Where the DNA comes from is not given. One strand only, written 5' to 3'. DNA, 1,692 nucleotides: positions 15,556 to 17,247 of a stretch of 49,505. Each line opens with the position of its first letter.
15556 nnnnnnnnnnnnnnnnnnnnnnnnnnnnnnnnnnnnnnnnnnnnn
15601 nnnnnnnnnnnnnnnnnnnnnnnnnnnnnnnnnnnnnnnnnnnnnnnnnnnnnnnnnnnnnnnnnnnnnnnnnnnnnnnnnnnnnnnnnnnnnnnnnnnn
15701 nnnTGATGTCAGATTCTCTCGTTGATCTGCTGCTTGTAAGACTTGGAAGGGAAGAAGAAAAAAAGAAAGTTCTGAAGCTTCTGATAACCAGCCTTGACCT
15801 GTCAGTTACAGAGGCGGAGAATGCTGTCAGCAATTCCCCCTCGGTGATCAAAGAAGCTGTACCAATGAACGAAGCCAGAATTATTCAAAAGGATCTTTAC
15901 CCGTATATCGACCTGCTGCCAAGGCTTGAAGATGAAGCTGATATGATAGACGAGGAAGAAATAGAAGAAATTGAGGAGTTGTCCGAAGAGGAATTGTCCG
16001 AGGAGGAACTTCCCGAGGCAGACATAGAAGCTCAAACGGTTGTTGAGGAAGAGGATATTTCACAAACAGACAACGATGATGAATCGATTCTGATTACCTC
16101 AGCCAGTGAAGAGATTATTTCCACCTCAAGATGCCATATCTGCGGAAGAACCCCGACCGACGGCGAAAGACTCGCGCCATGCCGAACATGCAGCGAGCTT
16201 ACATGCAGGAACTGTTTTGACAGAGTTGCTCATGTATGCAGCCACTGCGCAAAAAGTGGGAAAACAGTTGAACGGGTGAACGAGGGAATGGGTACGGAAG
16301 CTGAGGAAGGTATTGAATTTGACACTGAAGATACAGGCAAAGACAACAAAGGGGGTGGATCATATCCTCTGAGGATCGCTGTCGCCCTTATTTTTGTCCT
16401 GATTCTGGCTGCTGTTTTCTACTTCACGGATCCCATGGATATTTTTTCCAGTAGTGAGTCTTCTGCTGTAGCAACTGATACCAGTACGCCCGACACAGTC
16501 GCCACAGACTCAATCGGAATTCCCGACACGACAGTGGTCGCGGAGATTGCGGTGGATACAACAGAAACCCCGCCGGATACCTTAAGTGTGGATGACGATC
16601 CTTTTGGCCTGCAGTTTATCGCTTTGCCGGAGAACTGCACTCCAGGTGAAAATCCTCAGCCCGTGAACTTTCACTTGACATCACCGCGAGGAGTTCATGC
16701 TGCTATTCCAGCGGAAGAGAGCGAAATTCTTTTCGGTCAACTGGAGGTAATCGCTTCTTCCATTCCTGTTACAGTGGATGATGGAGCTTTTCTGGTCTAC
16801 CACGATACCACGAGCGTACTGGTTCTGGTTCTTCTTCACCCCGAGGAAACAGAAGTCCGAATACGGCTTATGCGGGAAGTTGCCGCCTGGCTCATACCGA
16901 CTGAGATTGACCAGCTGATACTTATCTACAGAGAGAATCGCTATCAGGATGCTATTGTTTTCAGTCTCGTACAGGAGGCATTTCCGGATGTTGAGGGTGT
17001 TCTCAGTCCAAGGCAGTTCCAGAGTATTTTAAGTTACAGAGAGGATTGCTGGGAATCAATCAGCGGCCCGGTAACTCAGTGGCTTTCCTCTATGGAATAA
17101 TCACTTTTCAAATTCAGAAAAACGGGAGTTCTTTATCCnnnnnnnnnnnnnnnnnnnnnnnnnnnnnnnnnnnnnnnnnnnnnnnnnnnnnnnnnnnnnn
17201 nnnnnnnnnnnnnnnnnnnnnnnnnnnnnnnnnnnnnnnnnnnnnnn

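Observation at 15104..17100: MglA-type GTPase translationally coupled to a membrane protein with a ribosomal L7/L12-CTD-like domain and a 4xCxxC zinc module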

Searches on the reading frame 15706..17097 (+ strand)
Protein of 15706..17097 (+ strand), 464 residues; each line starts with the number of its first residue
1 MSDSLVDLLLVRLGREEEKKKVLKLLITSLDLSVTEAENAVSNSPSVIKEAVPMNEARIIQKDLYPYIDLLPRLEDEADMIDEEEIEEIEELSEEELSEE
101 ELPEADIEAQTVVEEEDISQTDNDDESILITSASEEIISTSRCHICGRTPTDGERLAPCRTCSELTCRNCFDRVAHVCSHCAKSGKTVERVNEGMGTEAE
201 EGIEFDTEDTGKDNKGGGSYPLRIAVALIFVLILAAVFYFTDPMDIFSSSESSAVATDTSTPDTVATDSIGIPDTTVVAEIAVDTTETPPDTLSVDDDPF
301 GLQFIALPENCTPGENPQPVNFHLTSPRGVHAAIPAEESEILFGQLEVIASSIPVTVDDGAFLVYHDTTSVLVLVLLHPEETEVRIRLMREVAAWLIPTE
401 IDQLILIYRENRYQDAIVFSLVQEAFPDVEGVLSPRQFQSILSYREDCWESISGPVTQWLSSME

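Call 3: search_protein_families(library=pfam, proteins=[window:15706-17097:+], max_evalue=10)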
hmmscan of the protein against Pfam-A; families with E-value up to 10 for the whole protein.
window:15706-17097:+ (464 aa): 5 families
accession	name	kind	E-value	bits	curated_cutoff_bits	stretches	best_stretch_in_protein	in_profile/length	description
PF00542.24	Ribosomal_L12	-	6.3e-05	23.6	25.9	1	16-64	9-57/67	Ribosomal protein L7/L12 C-terminal domain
PF14569.12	zf-UDP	-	0.29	11.7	27.1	1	141-188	9-63/78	Zinc-binding RING-finger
PF21827.1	New_glue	-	0.32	11.2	31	1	225-288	4-61/94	New glue protein family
PF01363.27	FYVE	-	3.6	8.2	27.8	0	140-180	8-48/67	FYVE zinc finger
PF18912.6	DZR_2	-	6.1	7.2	27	0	141-184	8-45/56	Double zinc ribbon domain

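Call 4: search_protein_families(library=ncbifam, proteins=[window:15706-17097:+], max_evalue=1)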
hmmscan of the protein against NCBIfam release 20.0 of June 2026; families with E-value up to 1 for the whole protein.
window:15706-17097:+ (464 aa): 2 families
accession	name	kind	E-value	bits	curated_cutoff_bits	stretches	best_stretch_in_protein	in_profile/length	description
TIGR00855.1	L12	equivalog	0.0011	19.4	84.4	1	14-64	65-115/125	50S ribosomal protein L7/L12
TIGR03094.1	sulfo_cyanin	equivalog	0.16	11.4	168.4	1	224-286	9-69/195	sulfocyanin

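Call 6: find_homologous_proteins(query=window:15706-17097:+, max_evalue=0.001)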
Query window:15706-17097:+ (464 aa): 133 proteins with E <= 0.001 among 8000 candidates; the best 120 are listed.
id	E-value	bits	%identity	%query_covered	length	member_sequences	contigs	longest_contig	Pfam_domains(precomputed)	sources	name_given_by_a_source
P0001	0.0e+0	1012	100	100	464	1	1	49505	-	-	-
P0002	3.2e-210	717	71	100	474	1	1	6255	-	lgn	-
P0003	1.2e-203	695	69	100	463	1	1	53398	-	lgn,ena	-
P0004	7.7e-202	689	68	100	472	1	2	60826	-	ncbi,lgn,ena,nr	ncbi:MAG: hypothetical protein KAR40_05180 [Candidatus Sabulitectum sp.]|nr:hypothetical protein [Ca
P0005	1.6e-199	681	71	95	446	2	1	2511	-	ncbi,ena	-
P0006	1.3e-186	639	64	100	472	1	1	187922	-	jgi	-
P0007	4.6e-183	627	61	100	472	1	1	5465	-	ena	-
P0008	7.7e-182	623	62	100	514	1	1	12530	-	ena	-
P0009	2.4e-180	618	62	100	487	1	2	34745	-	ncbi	-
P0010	1.6e-178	612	59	100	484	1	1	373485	-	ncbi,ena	-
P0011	1.8e-178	612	60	100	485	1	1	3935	-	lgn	-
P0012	1.4e-177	609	60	100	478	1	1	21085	-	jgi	jgi:hypothetical protein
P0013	1.2e-176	606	62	100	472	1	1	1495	-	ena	-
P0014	2.8e-176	605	61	100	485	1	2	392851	-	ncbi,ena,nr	ncbi:MAG: hypothetical protein KAH54_02640 [Candidatus Sabulitectum sp.]|nr:hypothetical protein [Ca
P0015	1.8e-175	602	60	100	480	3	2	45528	-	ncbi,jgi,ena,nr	ncbi:MAG: hypothetical protein J7K88_11495 [Candidatus Fermentibacteraceae bacterium]|nr:hypothetica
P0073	3.0e-84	302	38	99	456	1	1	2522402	-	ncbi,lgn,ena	-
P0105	2.6e-70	256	35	100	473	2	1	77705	-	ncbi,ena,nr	ncbi:MAG: hypothetical protein K8R76_07335 [Candidatus Aegiribacteria sp.]|nr:hypothetical protein [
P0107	6.7e-69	251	30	73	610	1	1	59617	-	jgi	jgi:uncharacterized protein YlaI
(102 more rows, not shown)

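Call 12: find_encoding_contigs(protein=P0073, flank=6000, max_places=2)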
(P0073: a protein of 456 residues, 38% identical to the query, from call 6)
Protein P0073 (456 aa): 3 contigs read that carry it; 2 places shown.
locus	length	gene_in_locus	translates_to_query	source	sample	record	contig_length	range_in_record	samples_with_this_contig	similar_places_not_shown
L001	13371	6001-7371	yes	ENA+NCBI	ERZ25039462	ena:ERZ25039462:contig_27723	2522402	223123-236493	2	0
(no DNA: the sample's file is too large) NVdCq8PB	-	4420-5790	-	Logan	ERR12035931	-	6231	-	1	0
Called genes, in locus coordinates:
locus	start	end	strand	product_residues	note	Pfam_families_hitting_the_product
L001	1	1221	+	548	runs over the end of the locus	PF05524:PEP-utilisers_N, PF00391:PEP-utilizers, PF02896:PEP-utilizers_C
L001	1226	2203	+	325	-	PF00483:NTP_transferase, PF12804:NTP_transf_3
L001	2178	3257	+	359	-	PF13439:Glyco_transf_4, PF13579:Glyco_trans_4_4 (weak), PF20706:GT4-conflict (weak), PF00534:Glycos_transf_1, PF13692:Glyco_trans_1_4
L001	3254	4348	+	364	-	PF20706:GT4-conflict (faint), PF13439:Glyco_transf_4, PF13579:Glyco_trans_4_4, PF00534:Glycos_transf_1, PF13692:Glyco_trans_1_4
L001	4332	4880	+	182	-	PF07456:Hpre_diP_synt_I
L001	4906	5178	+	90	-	PF14209:DUF4321 (weak)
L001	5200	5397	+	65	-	PF02416:TatA_B_E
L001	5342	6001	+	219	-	PF04670:Gtr1_RagA (weak), PF00025:Arf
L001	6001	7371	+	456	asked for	-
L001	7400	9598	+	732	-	PF01751:Toprim, PF01131:Topoisom_bac, PF01396:Zn_ribbon_Top1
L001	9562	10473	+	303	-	PF02899:Phage_int_SAM_1, PF00589:Phage_integrase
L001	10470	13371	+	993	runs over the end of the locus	PF11028:TMEM260_N, PF28495:TMEM260_2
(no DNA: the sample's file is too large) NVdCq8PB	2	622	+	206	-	?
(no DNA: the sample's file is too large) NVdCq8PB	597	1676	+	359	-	PF13439:Glyco_transf_4, PF13579:Glyco_trans_4_4 (weak), PF20706:GT4-conflict (weak), PF00534:Glycos_transf_1, PF13692:Glyco_trans_1_4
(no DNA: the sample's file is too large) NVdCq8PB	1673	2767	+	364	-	PF20706:GT4-conflict (faint), PF13439:Glyco_transf_4, PF13579:Glyco_trans_4_4, PF00534:Glycos_transf_1, PF13692:Glyco_trans_1_4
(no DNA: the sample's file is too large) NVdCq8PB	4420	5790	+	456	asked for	-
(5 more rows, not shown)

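Call 13: find_encoding_contigs(protein=P0105, flank=6000, max_places=2)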
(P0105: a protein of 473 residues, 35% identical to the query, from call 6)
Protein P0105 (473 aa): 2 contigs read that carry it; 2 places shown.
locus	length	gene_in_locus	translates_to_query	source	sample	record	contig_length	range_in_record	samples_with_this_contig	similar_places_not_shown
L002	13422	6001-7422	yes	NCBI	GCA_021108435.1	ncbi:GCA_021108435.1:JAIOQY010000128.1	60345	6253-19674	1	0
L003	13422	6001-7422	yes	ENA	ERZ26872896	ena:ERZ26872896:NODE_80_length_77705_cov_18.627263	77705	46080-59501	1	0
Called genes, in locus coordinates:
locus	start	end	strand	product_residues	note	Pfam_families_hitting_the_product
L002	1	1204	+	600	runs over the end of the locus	PF05524:PEP-utilisers_N, PF00391:PEP-utilizers, PF02896:PEP-utilizers_C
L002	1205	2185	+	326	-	PF00483:NTP_transferase, PF12804:NTP_transf_3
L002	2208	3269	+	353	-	PF13439:Glyco_transf_4, PF13579:Glyco_trans_4_4, PF20706:GT4-conflict (weak), PF00534:Glycos_transf_1, PF13692:Glyco_trans_1_4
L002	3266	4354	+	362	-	PF13439:Glyco_transf_4, PF13477:Glyco_trans_4_2 (weak), PF13579:Glyco_trans_4_4, PF20706:GT4-conflict (weak), PF00534:Glycos_transf_1, PF13692:Glyco_trans_1_4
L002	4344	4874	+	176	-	PF07456:Hpre_diP_synt_I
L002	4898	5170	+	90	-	-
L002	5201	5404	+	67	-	PF02416:TatA_B_E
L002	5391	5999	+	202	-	PF00025:Arf (weak)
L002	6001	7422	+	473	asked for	-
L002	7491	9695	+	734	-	PF01751:Toprim, PF01131:Topoisom_bac, PF01396:Zn_ribbon_Top1, PF06677:Auto_anti-p27 (faint), PF01396:Zn_ribbon_Top1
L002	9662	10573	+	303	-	PF02899:Phage_int_SAM_1, PF00589:Phage_integrase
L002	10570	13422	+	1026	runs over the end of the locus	PF11028:TMEM260_N, PF28495:TMEM260_2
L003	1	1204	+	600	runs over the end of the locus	PF05524:PEP-utilisers_N, PF00391:PEP-utilizers, PF02896:PEP-utilizers_C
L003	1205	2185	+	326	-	PF00483:NTP_transferase, PF12804:NTP_transf_3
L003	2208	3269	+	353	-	PF13439:Glyco_transf_4, PF13579:Glyco_trans_4_4, PF20706:GT4-conflict (weak), PF00534:Glycos_transf_1, PF13692:Glyco_trans_1_4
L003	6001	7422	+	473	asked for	-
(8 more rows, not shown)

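Call 14: find_encoding_contigs(protein=P0107, flank=6000, max_places=2)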
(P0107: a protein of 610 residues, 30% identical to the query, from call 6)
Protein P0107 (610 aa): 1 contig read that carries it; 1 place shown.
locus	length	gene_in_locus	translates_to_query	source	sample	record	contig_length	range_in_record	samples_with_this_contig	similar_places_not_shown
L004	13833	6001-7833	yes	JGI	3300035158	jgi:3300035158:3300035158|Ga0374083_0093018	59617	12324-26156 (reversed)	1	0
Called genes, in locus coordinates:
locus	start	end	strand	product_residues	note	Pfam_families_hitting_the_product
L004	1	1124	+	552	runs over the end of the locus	PF05524:PEP-utilisers_N, PF00391:PEP-utilizers, PF02896:PEP-utilizers_C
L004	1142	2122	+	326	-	PF00483:NTP_transferase, PF12804:NTP_transf_3, PF25087:GMPPB_C (faint)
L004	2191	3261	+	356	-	PF13439:Glyco_transf_4, PF13579:Glyco_trans_4_4 (weak), PF00534:Glycos_transf_1, PF13692:Glyco_trans_1_4, PF20706:GT4-conflict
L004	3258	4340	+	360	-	PF13439:Glyco_transf_4, PF13579:Glyco_trans_4_4, PF20706:GT4-conflict, PF00534:Glycos_transf_1, PF13692:Glyco_trans_1_4, PF13524:Glyco_trans_1_2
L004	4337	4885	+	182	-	PF07456:Hpre_diP_synt_I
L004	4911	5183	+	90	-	-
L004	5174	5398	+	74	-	PF02416:TatA_B_E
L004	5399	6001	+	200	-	PF00025:Arf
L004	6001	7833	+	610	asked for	-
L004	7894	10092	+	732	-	PF01751:Toprim, PF01131:Topoisom_bac, PF01396:Zn_ribbon_Top1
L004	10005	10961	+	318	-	PF02899:Phage_int_SAM_1, PF00589:Phage_integrase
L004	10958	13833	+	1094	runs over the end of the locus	PF11028:TMEM260_N, PF28495:TMEM260_2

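Call 34: find_related_loci(query=A1, collection=genome_contigs, flank=4000)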
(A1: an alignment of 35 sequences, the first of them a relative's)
Query A1 (464 aa) in genome_contigs; peptide patterns used: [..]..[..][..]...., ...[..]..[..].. (x = any residue, [..] = any of these).
91 stretches matched a pattern; 62 encode a relative of the query (tblastn E <= 1e-3); 61 distinct loci.
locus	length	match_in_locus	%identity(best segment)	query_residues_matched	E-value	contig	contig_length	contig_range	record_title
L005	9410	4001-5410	74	1-464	0e+0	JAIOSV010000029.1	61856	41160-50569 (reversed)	MAG: Candidatus Sabulitectum sp. isolate SMBSF53 bin_42_k127_869600, whole genome shotgun sequence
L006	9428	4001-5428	69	1-464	0e+0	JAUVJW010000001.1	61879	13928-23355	MAG: Candidatus Fermentibacteraceae bacterium isolate CSMAG_464 CSMAG_464_k127_2554708_length_61879_cov_23.0441, whole g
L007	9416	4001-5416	68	1-464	0e+0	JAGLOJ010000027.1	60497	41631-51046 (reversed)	MAG: Candidatus Sabulitectum sp. isolate RS_7_28 ROV157_7.bin.28.fa_27, whole genome shotgun sequence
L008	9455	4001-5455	61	1-464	0e+0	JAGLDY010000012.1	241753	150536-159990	MAG: Candidatus Sabulitectum sp. isolate SW_4_48 ROV167.bin.48.fa_12, whole genome shotgun sequence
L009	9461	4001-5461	55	1-464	5e-168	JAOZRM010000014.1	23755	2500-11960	MAG: Candidatus Sabulitectum sp. isolate GMC6.concoct.312_sub GMC6_1430_length_23755_cov_6.513460, whole genome shotgun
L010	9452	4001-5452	56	1-462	2e-162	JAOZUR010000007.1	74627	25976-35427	MAG: Candidatus Sabulitectum sp. isolate GMC8.metabat2.149 GMC8_66_length_74627_cov_38.537038, whole genome shotgun sequ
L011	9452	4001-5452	59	1-464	4e-172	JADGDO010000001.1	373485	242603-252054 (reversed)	MAG: Candidatus Fermentibacteraceae bacterium isolate BB12 NODE_1_length_373485_cov_10.029496, whole genome shotgun sequ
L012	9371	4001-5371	55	1-464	4e-156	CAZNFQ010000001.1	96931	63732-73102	MAG TPA_asm: uncultured bacterium isolate binchicken_co42_201 genome assembly, contig: NODE_89_length_96931_cov_8.541331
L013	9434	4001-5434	54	1-464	9e-153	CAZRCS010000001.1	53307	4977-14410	MAG TPA_asm: uncultured bacterium isolate binchicken_co42_297 genome assembly, contig: NODE_447_length_53307_cov_12.8517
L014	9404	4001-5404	52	1-461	5e-148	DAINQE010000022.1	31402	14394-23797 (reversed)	MAG TPA_asm: Candidatus Sabulitectum sp. isolate CTOTU18748 NODE_1125_length_31402_cov_33.418477, whole genome shotgun s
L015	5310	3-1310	56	60-464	5e-148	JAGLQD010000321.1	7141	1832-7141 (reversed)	MAG: Candidatus Sabulitectum sp. isolate RS_8_35 ROV157_8.bin.35.fa_321, whole genome shotgun sequence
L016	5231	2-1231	60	63-464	1e-147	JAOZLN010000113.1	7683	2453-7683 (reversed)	MAG: Candidatus Sabulitectum sp. isolate GMC10.metabat2.20 NODE_10601_length_7683_cov_5.603304, whole genome shotgun seq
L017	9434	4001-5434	60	1-464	0e+0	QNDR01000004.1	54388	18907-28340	MAG: Candidatus Fermentibacteria bacterium isolate B71_G9 B71_Guay9_scaffold_00065, whole genome shotgun sequence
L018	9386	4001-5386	55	1-461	6e-152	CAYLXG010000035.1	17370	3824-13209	MAG TPA_asm: uncultured bacterium isolate binchicken_co42_254 genome assembly, contig: NODE_4452_length_17370_cov_4.2000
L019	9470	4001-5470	51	1-463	6e-156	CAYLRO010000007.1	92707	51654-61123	MAG TPA_asm: uncultured bacterium isolate binchicken_co42_38 genome assembly, contig: NODE_105_length_92707_cov_11.67508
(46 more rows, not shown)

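Call 36: predict_structure(alignment_id=A3)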
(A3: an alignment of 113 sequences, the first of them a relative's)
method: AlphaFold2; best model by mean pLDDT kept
length: 464 residues; sequences in the alignment: 113
mean_pLDDT: 78.3   pTM: 0.46
mean pLDDT of the five models: 78.3, 78.1, 77.9, 77.4, 77.3
residues with pLDDT >= 90: 277; 70-90: 34; 50-70: 37; < 50: 116
segments of 3 or more residues with pLDDT < 50: 77-127, 190-219, 251-280, 282-284
pLDDT, mean of each block of 10 residues (from residue 1): 85 95 96 97 95 94 95 63 47 41 40 40 44 55 89 85 93 92 77 42 40 42 88 91 71 44 41 46 52 74 93 95 96 97 97 97 97 98 97 97 98 97 97 95 97 97 85
secondary structure, 60 per line:
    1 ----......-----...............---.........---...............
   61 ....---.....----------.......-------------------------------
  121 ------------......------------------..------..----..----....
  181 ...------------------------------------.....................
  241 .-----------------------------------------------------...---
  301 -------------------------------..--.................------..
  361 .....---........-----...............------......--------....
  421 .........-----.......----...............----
elements in order: E5-10 H16-30 H34-42 E46-53 H54-64 E68-72 H83-89 H133-138 H179-183 H220-241 H336-352 E359-365 E369-376 H382-396 E403-408 E417-422 H423-429 H435-441 H446-460

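Call 40: fold_search(model_id=the predicted structure, library=pdb)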
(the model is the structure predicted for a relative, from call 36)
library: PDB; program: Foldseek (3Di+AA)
matches with E <= 10: 600; with E <= 0.001: 0
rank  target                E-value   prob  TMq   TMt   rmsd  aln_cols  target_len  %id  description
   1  8k5p_O                1.1e-02  0.84  0.13  0.16  15.6       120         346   16  Cryo-EM structure of yeast Rat1-bound Pol II pre-termination transcription complex 2 (Pol II Rat1-PTTC2) (released 2024-01-31)
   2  1ctf                  1.2e-02  1.00  0.13  0.80   1.7        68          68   25  STRUCTURE OF THE C-TERMINAL DOMAIN OF THE RIBOSOMAL PROTEIN L7/L12 FROM ESCHERICHIA COLI AT 1.7 ANGSTROMS (released 1987-01-15)
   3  1rqs_MODEL_1_A        1.2e-02  1.00  0.14  0.71   2.6        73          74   23  NMR structure of C-terminal domain of ribosomal protein L7 from E.coli (released 2004-03-02)
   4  2zjq_5                1.5e-02  1.00  0.13  0.71   3.2        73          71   25  Interaction of L7 with L11 induced by Microccocin binding to the Deinococcus radiodurans 50S subunit (released 2008-06-17)
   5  5bte_B                1.8e-02  0.69  0.11  0.14  15.1       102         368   17  Crystal structure of Ashbya gossypii Rai1 in complex with pU(S)6-Mn2+ (released 2015-07-22)
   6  6l4l                  2.1e-02  0.84  0.14  0.23   5.4       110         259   12  Crystal structure of S. aureus CntK in inactive state (released 2020-10-21)
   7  1rqu_A                2.3e-02  1.00  0.13  0.46   2.7        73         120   22  NMR structure of L7 dimer from E.coli (released 2004-03-02)
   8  6gb2_BL               2.7e-02  1.00  0.13  0.74   2.3        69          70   22  Unique features of mammalian mitochondrial translation initiation revealed by cryo-EM. This file contains the 39S rib (released 2018-08-08)
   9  5bte_A                2.7e-02  0.25  0.12  0.15  18.9       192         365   14  Crystal structure of Ashbya gossypii Rai1 in complex with pU(S)6-Mn2+ (released 2015-07-22)
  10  6jis                  2.9e-02  0.80  0.14  0.23   5.3       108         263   11  Crystal structure of the histidine racemase CntK in cobalt and nickel transporter system of staphylococcus aureus (released 2019-10-16)
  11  8jch_O                3.3e-02  0.85  0.13  0.17  14.7       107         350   17  Cryo-EM structure of yeast Rat1-bound Pol II pre-termination transcription complex 1 (Pol II Rat1-PTTC1) (released 2024-01-31)
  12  3j9y_7                4.7e-02  1.00  0.13  0.71   2.7        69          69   23  Cryo-EM structure of tetracycline resistance protein TetM bound to a translating E.coli ribosome (released 2015-04-15)
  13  5btb                  5.0e-02  0.54  0.11  0.14  15.3       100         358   15  Crystal Structure of Ashbya gossypii Rai1 (released 2015-07-08)
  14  8phj_W                5.3e-02  1.00  0.11  0.68   3.0        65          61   22  cA4-bound Cami1 in complex with 70S ribosome (released 2023-12-13)
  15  8xa9_B                5.3e-02  0.72  0.13  0.25  12.7       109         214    9  Human MGME1 in complex with 5'-overhang DNA (released 2024-03-20)
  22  8yeq                  9.1e-02  0.99  0.12  0.62   3.2        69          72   20  Crystal structure of L7/L12 Ribosomal Protein from Mycobacterium tuberculosis (released 2024-09-04)
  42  1dd3_A                2.0e-01  0.99  0.12  0.40   2.9        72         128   26  CRYSTAL STRUCTURE OF RIBOSOMAL PROTEIN L12 FROM THERMOTOGA MARITIMA (released 2000-11-13)
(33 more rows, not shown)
